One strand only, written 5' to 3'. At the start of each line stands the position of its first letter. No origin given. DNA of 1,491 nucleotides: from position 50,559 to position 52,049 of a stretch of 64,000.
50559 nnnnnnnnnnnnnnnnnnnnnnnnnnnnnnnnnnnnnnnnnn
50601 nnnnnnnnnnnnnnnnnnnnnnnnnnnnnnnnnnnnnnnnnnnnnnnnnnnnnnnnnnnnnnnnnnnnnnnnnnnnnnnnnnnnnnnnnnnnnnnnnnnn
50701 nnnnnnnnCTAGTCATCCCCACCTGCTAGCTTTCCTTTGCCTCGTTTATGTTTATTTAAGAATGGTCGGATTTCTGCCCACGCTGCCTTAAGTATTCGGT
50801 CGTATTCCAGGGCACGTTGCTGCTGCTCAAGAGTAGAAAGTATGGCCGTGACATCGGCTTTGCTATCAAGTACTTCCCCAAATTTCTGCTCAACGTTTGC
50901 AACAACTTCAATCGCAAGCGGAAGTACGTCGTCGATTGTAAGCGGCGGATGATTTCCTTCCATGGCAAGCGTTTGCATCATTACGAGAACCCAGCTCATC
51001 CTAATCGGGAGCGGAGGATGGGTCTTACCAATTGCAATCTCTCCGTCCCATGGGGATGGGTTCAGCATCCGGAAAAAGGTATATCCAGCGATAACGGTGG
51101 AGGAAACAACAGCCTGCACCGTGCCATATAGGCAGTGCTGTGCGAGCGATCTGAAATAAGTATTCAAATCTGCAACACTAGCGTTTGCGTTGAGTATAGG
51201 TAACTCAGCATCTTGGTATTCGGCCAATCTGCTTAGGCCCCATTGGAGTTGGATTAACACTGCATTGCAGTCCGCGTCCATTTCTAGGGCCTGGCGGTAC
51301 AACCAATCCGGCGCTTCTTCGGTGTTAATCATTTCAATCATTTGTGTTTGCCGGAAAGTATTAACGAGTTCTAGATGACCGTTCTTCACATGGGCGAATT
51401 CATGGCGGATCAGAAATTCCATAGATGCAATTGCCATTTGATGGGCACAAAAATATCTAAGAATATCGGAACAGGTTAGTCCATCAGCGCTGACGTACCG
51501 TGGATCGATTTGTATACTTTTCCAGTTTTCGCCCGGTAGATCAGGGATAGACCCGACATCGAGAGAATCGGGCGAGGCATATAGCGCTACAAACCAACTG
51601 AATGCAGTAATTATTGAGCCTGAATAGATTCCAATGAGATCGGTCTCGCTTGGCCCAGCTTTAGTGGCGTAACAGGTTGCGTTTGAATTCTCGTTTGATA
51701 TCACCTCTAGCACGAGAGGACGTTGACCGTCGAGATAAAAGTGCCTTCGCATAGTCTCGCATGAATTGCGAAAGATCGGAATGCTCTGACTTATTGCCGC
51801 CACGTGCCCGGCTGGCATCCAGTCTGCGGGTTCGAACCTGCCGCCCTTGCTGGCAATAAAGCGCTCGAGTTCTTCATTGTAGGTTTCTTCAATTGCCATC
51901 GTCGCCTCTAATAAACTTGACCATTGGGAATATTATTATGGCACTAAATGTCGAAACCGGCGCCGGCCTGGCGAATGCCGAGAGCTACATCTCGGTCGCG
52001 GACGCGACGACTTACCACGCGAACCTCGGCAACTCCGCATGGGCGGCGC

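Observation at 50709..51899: Low-GC reverse-strand moron with HExxH motif inserted in the head-tail operon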

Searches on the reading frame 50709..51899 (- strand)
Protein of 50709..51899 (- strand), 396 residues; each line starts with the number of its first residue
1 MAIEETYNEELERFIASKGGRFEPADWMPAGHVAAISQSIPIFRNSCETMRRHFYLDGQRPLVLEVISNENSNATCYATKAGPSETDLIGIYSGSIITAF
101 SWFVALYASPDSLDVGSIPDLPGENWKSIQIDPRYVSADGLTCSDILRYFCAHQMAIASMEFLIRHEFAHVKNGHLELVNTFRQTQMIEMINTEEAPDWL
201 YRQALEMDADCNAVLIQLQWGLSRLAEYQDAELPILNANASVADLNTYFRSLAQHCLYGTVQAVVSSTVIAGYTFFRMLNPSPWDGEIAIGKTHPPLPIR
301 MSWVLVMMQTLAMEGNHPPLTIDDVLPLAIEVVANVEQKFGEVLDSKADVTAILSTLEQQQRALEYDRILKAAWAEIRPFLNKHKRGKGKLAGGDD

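Call 3: search_protein_families(library=pfam, proteins=[window:50709-51899:-], max_evalue=10)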
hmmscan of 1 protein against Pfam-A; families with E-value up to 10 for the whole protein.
window:50709-51899:- (396 aa): 1 family
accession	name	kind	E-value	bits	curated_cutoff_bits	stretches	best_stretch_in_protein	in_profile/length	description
PF01435.24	Peptidase_M48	-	0.00084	19.6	20.3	1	159-302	64-180/186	Peptidase family M48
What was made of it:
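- On Peptidase M48 (PF01435): 19.6 bits against a 20.3 cut-off (call 3).
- Closest known: Peptidase family M48. Different: The score is under the Pfam cut-off (19.6 against 20.3, call 3).
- Closest known: ImmA/IrrE. Different: There is no M78 profile match (call 3).
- This protein gets no Pfam U49 hit even at E<=10 (call 3). There is no Pfam M78/ImmA hit (call 3). The Pfam M48 score is just under the cut-off (19.6 against 20.3, call 3).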

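Call 4: search_protein_families(library=padloc, proteins=[window:50709-51899:-], max_evalue=10)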
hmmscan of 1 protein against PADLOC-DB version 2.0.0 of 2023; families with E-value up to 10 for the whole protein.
window:50709-51899:- (396 aa): 1 family
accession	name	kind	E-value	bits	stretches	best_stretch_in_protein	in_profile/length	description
PDLC02355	Lit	-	0.0042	14.4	1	152-204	141-191/290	Lit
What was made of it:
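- On Lit / Peptidase U49 (PF10463; PADLOC 'Lit'): PADLOC Lit gives E 0.004 over 51 of 290 positions (call 4).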

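Call 5: search_protein_families(library=phrogs, proteins=[window:50709-51899:-], max_evalue=10)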
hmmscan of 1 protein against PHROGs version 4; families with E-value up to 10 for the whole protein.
window:50709-51899:- (396 aa): 1 family
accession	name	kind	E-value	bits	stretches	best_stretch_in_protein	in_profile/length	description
phrog_6709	-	unknown function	0.19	11.9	1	333-386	132-185/321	-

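Call 6: search_protein_families(library=ncbifam, proteins=[window:50709-51899:-], max_evalue=10)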
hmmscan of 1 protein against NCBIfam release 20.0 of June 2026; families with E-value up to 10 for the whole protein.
window:50709-51899:- (396 aa): 0 families

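Call 7: search_solved_structures(query=window:50709-51899:-, max_evalue=10, show_alignments=2)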
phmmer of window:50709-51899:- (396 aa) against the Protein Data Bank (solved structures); distinct sequences matched with E-value up to 10: 3.
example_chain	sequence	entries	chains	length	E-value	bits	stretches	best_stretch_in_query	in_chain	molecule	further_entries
5xu0_A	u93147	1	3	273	0.89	11.9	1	320-388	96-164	Membrane-fusion protein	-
2cpd_A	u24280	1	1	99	1.5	11.1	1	141-199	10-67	APOBEC-1 stimulating protein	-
2a36_A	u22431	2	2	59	1.5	11.1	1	160-205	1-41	Protein E(sev)2B | SH2-SH3 adapter protein drk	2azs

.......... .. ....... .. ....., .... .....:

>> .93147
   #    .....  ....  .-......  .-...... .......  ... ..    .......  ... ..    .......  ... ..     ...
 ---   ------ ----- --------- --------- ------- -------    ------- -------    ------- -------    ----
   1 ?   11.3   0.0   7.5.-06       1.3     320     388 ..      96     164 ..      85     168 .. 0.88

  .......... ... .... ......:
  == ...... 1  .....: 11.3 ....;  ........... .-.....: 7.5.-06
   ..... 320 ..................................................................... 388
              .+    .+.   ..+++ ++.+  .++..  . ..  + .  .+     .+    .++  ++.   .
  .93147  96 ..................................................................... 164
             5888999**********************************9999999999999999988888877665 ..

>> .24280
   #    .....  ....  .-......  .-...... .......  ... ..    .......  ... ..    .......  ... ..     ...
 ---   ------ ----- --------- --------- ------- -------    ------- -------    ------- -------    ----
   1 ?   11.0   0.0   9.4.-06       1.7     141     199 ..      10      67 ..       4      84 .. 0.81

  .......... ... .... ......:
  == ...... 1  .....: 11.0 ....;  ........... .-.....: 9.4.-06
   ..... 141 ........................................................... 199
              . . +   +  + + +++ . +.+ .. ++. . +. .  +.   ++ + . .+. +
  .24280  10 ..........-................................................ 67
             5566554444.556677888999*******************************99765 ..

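Call 8: find_homologous_proteins(query=window:50709-51899:-, max_evalue=0.001)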
Query window:50709-51899:- (396 aa): 2 proteins with E <= 0.001 among 4321 candidates.
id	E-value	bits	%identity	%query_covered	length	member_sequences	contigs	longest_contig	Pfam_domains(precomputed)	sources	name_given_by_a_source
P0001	3.5e-268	907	100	100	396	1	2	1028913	-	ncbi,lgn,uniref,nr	ncbi:hypothetical protein [Duganella violaceipulchra]|uniref:Uncharacterized protein n=1 Tax=Duganel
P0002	1.9e-4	39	28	52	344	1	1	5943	-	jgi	jgi:hypothetical protein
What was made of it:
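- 50709..51899 (-): Gene for a 396-aa Lit-related (U49/M48-like) zinc metallopeptidase. Predicted to be soluble and acidic. Identical protein P0001 from Duganella violaceipulchra, call 8.
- Tried and rejected: The word-indexed homologue search found only the protein itself plus one weak hit (call 8).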

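Call 17: predict_structure(protein=window:50709-51899:-)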
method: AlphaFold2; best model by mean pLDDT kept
length: 396 residues; sequences in the alignment: 1
mean_pLDDT: 43.1   pTM: 0.34
mean pLDDT of the five models: 43.1, 39.5, 33.6, 32.6, 29.7
residues with pLDDT >= 90: 0; 70-90: 0; 50-70: 113; < 50: 283
segments of 3 or more residues with pLDDT < 50: 1-37, 71-73, 80-88, 90-98, 100-133, 135-137, 174-192, 194-196, 203-205, 230-238, 255-396
pLDDT, mean of each block of 10 residues (from residue 1): 35 43 32 45 56 56 54 51 45 47 44 41 42 49 52 53 53 48 44 48 50 52 54 48 55 48 39 35 27 24 33 32 37 37 33 31 39 42 34 29
secondary structure, 60 per line:
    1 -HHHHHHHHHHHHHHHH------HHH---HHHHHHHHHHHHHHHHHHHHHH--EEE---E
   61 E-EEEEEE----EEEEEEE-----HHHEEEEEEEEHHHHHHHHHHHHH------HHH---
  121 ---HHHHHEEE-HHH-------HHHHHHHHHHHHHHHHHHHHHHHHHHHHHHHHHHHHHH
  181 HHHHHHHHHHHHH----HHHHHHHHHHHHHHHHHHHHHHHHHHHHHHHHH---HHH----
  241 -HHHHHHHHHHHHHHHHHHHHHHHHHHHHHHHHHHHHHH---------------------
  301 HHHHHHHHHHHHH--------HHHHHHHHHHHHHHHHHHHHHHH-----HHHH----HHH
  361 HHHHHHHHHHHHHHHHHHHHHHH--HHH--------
elements in order: H2-17 H30-51 E54-56 E63-68 E73-79 E88-95 H96-108 H124-128 E129-131 H143-193 H198-230 H242-279 H301-313 H322-344 H350-353 H358-383
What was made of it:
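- Tried and rejected: Single-sequence AlphaFold gave an unusable model (pLDDT 43, call 17).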

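Call 21: search_protein_representatives(protein=window:50709-51899:-)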
Query: 396 residues. Proteins with E-value up to 0.001 (for the whole library): 279; up to 1e-10: 67; up to 1e-30: 4. The best 150 are listed.
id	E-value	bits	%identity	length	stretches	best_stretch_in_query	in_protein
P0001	1.1e-268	907.0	100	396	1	1-396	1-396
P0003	1.1e-35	140.0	31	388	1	8-388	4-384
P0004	1.3e-34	136.5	31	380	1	7-392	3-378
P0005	2.3e-31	125.8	30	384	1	8-392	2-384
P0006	6.0e-28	114.5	28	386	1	9-388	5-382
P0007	2.6e-24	102.5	30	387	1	6-388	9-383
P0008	6.1e-24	101.3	31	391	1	8-388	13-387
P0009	8.4e-24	100.9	25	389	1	8-389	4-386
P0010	1.7e-23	99.9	29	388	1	10-391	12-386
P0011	2.2e-23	99.5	27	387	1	7-387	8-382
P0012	2.9e-23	99.1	28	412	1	43-391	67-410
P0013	4.4e-23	98.5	27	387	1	5-387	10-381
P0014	4.6e-23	98.4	29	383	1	50-393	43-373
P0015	2.0e-22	96.3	29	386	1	8-388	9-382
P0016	2.1e-21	93.0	28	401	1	80-392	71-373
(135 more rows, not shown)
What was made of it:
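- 50709..51899 (-): Family of 279 cluster representatives, call 21.
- On Lit / Peptidase U49 (PF10463; PADLOC 'Lit'): The protein is 396 aa and family members are about 380-390 aa (call 21).
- Tried and rejected: The exhaustive HMMER search was needed to find the family (call 21).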

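Call 22: find_encoding_contigs(protein=P0002, flank=10000)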
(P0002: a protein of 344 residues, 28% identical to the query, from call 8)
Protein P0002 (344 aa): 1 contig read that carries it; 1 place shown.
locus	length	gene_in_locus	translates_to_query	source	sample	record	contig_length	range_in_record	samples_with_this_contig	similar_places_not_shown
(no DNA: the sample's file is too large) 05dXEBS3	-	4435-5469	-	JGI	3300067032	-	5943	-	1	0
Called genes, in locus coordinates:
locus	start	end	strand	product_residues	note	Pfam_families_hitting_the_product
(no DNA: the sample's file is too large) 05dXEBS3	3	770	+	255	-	PF03713:DUF305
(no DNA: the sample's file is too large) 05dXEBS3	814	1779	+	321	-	PF01545:Cation_efflux, PF16916:ZT_dimer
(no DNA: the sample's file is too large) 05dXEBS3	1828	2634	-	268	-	-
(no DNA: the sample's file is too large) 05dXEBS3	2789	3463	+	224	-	-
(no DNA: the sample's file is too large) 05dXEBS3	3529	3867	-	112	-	-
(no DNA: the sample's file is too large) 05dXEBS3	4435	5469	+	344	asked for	-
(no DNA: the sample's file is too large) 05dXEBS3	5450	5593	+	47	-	-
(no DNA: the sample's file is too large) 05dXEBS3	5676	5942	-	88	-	?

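Call 26: search_solved_structures(query=A1, max_evalue=10, show_alignments=3)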
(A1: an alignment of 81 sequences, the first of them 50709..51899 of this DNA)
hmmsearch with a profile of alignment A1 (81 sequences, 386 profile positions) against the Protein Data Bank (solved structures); distinct sequences matched with E-value up to 10: 4.
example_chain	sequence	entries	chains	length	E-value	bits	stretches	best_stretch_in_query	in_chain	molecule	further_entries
4otn_A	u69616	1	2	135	0.21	13.9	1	189-230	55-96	Eukaryotic translation initiation factor 2-alpha kinase 4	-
8fbj_A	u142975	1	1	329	0.22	13.8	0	293-364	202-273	KWOCA_60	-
7qca_SB0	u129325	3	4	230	0.45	12.8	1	301-373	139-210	eS1 SB0 | eS1 | 40S ribosomal protein S1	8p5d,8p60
3cqb_A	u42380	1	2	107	2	10.7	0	165-177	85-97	Probable protease htpX homolog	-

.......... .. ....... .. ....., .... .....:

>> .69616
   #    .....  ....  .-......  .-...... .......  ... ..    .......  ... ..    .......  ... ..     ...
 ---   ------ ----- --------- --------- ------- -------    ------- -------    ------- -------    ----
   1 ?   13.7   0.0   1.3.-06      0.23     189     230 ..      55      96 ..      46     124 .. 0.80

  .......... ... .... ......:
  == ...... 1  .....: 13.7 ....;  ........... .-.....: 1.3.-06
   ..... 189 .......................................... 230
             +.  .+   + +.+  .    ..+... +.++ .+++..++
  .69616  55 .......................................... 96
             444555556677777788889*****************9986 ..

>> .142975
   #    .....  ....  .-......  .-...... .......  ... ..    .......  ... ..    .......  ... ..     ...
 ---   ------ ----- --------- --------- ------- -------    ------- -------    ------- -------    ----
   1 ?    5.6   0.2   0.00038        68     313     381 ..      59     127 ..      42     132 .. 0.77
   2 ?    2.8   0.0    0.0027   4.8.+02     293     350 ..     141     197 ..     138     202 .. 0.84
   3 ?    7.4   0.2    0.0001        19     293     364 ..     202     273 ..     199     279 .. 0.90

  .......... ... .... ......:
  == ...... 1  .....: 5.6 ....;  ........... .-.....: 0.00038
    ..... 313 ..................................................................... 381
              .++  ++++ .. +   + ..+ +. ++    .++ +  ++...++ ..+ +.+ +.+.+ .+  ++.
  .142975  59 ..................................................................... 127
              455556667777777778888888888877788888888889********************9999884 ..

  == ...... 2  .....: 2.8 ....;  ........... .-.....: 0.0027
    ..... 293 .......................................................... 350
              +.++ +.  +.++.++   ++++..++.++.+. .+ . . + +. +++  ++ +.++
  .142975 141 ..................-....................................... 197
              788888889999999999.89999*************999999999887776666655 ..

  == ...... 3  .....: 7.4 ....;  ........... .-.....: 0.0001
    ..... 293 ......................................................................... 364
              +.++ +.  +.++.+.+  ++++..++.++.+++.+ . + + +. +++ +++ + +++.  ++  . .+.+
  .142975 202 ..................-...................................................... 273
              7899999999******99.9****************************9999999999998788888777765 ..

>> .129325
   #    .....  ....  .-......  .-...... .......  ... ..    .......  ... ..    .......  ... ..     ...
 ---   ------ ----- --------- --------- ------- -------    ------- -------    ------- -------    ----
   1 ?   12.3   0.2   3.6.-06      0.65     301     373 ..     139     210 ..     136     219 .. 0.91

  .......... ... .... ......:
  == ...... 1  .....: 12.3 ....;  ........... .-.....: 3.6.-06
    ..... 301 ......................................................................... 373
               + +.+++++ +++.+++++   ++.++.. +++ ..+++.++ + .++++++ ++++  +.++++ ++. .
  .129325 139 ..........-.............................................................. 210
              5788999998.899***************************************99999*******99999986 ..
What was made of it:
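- Tried and rejected: Sequence and profile searches of PDB sequences found nothing significant (calls 7, 26).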

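Call 27: search_protein_families(library=pfam, alignment_id=A1, max_evalue=0.01)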
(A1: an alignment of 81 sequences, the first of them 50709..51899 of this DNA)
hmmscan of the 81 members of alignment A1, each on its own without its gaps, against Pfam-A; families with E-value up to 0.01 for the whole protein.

A. member 1, window:50709-51899:- (396 aa): 1 family
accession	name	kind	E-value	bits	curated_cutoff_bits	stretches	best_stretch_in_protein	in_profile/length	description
PF01435.24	Peptidase_M48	-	0.00084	19.6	20.3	1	159-302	64-180/186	Peptidase family M48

B. families by the number of members that match (of 81 scanned): 4 families
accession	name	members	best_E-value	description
PF01435.24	Peptidase_M48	10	8.3e-05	Peptidase family M48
PF08566.15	Pam17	1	0.00079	Mitochondrial import protein Pam17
PF04228.19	Zn_peptidase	1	0.0042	Putative neutral zinc metallopeptidase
PF01992.21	vATP-synt_AC39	1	0.006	ATP synthase (C/AC39) subunit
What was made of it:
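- On Peptidase M48 (PF01435): Only 10 of 81 members reach E<=0.01 (call 27).
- Closest known: Lit. Different: It scores below the Pfam U49 threshold (calls 3, 27).
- None of the 81 members does at E<=0.01 with the Pfam copy used here (call 27).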

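Call 28: search_protein_families(library=padloc, alignment_id=A1, max_evalue=0.01)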
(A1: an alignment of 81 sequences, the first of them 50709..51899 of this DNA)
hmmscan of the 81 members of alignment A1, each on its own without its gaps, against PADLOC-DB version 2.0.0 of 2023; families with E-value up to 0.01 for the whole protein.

A. member 1, window:50709-51899:- (396 aa): 1 family
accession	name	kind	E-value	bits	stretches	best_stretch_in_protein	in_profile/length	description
PDLC02355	Lit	-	0.0042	14.4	1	152-204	141-191/290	Lit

B. families by the number of members that match (of 81 scanned): 4 families
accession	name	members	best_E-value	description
PDLC02355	Lit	32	2.3e-07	Lit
PDLC04141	capP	2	0.006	capP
PDLC02137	Csn2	1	0.001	-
PDLC03011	peptidase_U41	1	0.0091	-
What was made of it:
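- On ImmA/IrrE (M78) / CapP regulatory peptidases: There is no such Pfam hit (call 3). capP is hit by only 2 of 81 members at E about 0.006 (call 28).
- Closest known: Lit. Same: The PADLOC Lit model hits the family (call 28).
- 2 of 81 members weakly hit PADLOC capP (call 28).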

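Call 29: predict_structure(alignment_id=A1)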
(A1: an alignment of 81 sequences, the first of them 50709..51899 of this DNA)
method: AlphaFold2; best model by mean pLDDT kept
length: 396 residues; sequences in the alignment: 81
mean_pLDDT: 89.3   pTM: 0.92
mean pLDDT of the five models: 89.3, 88.9, 88.8, 88.4, 87.7
residues with pLDDT >= 90: 306; 70-90: 40; 50-70: 39; < 50: 11
segments of 3 or more residues with pLDDT < 50: 1-3, 187-190
pLDDT, mean of each block of 10 residues (from residue 1): 67 97 94 94 96 85 97 96 95 97 90 63 52 61 87 97 98 96 66 67 97 97 94 90 92 94 96 97 90 95 97 90 94 96 95 97 95 95 93 78
secondary structure, 60 per line:
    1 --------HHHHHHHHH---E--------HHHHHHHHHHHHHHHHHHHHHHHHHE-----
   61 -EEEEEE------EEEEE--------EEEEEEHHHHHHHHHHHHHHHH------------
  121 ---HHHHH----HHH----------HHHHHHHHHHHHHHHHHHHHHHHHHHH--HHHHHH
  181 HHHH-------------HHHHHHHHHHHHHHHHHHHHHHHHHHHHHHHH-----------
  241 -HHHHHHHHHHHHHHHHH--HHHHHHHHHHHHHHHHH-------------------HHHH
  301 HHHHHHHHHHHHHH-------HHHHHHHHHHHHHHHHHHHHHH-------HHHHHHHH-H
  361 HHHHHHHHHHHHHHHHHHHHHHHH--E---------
elements in order: H9-17 H30-54 E62-67 E74-78 E87-92 H93-108 H124-128 H146-172 H175-184 H198-229 H242-258 H261-277 H297-314 H322-343 H351-358 H360-384
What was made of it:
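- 50709..51899 (-): Model pLDDT 89.3, call 29.
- The AF2 model has pLDDT 89.3 and pTM 0.92 (call 29).
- Tried and rejected: It was replaced by the MSA-based model (call 29).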

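Call 35: find_encoding_contigs(protein=P0003, flank=10000, max_places=4)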
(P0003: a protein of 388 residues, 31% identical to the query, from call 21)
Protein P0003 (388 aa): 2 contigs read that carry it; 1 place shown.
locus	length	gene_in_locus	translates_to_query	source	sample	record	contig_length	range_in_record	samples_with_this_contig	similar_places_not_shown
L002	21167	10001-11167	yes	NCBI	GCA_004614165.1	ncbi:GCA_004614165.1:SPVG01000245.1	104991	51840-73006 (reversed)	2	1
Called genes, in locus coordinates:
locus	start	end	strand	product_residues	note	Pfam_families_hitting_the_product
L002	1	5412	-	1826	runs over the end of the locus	PF06791:TMP_2, PF13946:DUF4214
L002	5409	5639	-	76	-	PF23812:Phage_TAC_18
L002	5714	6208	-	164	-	-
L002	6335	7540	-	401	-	PF18906:Phage_tube_2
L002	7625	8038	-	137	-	PF13554:Phage_tail_terminator_5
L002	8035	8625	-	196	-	-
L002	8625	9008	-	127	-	-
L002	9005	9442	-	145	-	-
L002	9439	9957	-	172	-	PF20557:DnaT_2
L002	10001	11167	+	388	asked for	PF10463:Peptidase_U49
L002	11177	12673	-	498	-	-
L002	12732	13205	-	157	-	-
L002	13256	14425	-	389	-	-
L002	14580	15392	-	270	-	PF20356:DUF6651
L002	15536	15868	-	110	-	-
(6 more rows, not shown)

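Call 37: search_protein_families(library=pfam, proteins=[P0003, P0004, P0005, P0006, P0007], max_evalue=1)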
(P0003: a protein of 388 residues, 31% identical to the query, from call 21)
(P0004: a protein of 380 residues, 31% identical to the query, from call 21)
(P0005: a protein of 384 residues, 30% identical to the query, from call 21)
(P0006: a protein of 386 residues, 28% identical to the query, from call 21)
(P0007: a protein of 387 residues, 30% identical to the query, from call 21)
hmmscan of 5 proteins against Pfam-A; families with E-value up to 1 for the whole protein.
P0003 (388 aa): 1 family
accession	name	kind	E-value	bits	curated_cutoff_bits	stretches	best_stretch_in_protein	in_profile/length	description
PF01435.24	Peptidase_M48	-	0.029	14.6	20.3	0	158-191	65-99/186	Peptidase family M48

P0004 (380 aa): 0 families

P0005 (384 aa): 1 family
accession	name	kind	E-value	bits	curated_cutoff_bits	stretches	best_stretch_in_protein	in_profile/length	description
PF01435.24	Peptidase_M48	-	0.0017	18.6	20.3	1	153-293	62-179/186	Peptidase family M48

P0006 (386 aa): 1 family
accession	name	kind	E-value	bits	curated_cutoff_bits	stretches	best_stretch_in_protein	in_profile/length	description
PF19110.5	DUF5797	-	0.21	11.7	25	1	225-245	37-58/163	Family of unknown function (DUF5797)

P0007 (387 aa): 0 families
